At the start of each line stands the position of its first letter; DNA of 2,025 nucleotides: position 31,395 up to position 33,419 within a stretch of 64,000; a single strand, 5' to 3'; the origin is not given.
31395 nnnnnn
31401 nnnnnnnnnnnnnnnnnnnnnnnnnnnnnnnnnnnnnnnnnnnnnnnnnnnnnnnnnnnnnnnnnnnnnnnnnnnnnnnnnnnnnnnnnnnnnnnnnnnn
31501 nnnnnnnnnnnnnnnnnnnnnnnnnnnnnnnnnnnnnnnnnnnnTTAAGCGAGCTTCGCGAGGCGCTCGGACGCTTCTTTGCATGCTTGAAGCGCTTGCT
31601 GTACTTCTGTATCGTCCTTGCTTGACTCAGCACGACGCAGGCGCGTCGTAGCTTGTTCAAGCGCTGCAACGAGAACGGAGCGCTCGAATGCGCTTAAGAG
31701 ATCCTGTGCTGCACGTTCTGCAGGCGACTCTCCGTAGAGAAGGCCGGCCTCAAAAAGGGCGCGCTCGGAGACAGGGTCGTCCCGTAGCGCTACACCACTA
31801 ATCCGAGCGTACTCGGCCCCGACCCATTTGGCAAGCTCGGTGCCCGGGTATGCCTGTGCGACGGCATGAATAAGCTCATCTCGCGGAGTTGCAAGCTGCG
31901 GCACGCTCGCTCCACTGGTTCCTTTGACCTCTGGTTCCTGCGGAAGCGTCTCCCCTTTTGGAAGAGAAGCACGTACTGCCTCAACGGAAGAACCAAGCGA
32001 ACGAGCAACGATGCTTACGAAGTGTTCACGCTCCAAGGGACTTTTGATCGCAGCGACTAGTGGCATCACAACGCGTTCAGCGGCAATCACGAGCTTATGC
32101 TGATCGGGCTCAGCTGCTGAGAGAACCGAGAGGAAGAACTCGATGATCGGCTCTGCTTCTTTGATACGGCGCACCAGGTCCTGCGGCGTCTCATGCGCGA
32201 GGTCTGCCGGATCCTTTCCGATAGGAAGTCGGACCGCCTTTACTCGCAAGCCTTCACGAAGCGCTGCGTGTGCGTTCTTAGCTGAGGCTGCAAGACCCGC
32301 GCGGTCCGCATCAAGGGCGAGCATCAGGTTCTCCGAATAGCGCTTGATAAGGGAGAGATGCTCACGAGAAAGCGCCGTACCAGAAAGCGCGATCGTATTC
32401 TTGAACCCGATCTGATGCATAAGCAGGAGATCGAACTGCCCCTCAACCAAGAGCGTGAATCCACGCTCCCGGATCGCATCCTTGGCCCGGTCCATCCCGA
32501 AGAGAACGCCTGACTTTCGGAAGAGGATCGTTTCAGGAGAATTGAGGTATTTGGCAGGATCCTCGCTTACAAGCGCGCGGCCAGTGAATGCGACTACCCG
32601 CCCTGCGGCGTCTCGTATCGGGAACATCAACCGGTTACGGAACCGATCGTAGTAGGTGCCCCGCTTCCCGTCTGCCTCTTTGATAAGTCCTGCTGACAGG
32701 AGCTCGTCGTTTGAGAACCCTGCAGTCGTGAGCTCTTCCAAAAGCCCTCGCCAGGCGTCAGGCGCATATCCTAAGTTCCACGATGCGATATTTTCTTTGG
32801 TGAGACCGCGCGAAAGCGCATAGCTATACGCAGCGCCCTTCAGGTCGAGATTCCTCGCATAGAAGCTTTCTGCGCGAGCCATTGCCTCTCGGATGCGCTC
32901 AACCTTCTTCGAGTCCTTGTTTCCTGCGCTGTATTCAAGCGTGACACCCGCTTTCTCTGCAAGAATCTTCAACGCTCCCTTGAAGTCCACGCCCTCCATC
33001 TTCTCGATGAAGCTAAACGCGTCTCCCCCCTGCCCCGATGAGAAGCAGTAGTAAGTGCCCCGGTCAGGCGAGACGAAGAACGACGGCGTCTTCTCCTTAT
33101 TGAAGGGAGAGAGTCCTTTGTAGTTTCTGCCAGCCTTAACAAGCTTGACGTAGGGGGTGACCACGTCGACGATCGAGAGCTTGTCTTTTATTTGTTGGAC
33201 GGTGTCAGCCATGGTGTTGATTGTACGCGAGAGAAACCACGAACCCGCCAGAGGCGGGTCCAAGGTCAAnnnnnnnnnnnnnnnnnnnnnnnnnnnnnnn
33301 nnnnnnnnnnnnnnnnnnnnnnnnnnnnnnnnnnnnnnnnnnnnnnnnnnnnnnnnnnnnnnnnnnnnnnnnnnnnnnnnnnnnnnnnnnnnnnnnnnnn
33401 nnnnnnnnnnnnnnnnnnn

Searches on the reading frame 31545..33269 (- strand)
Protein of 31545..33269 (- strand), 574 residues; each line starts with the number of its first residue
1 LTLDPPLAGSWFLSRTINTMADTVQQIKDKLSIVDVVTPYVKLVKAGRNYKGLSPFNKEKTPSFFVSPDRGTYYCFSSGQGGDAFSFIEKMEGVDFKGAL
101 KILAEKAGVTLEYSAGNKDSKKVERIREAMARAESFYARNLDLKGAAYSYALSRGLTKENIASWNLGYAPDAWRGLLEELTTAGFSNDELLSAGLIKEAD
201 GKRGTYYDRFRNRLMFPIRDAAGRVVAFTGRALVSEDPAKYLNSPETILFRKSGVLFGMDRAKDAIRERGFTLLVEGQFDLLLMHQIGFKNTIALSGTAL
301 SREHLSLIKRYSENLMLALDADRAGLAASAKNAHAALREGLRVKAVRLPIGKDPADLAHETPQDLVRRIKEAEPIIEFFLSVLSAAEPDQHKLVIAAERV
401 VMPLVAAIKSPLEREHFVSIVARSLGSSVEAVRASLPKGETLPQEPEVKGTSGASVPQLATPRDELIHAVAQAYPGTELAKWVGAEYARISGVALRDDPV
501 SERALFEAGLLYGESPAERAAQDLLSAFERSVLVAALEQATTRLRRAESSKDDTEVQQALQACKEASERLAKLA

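Call 50: search_protein_families(library=pfam, proteins=[window:31545-33269:-], max_evalue=0.1)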
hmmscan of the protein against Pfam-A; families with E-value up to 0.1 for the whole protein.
window:31545-33269:- (574 aa): 8 families
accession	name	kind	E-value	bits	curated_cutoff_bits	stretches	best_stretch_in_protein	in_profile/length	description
PF08275.17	DNAG_N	-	1.8e-38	131.9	26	1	136-263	1-128/128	DNA primase catalytic core, N-terminal domain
PF01807.25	Zn_ribbon_DnaG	-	7.8e-31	106.2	24.9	1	21-114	3-96/98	CHC2 zinc finger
PF13155.12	Toprim_2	-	4.1e-17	62.8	22.1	1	274-357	2-87/88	Toprim-like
PF13662.12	Toprim_4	-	7.5e-12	45.8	25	1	273-346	4-84/85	Toprim domain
PF01751.28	Toprim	-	5.5e-09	36.5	23.1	1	274-344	4-92/96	Toprim domain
PF13362.12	Toprim_3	-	5.4e-06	27.2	27.2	1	273-361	3-92/95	Toprim domain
PF10410.14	DnaB_bind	-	0.00066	20.3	20.6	1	396-429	22-55/56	DnaB-helicase binding domain of primase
PF00416.27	Ribosomal_S13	-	0.069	14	31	0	89-176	18-109/128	Ribosomal protein S13/S18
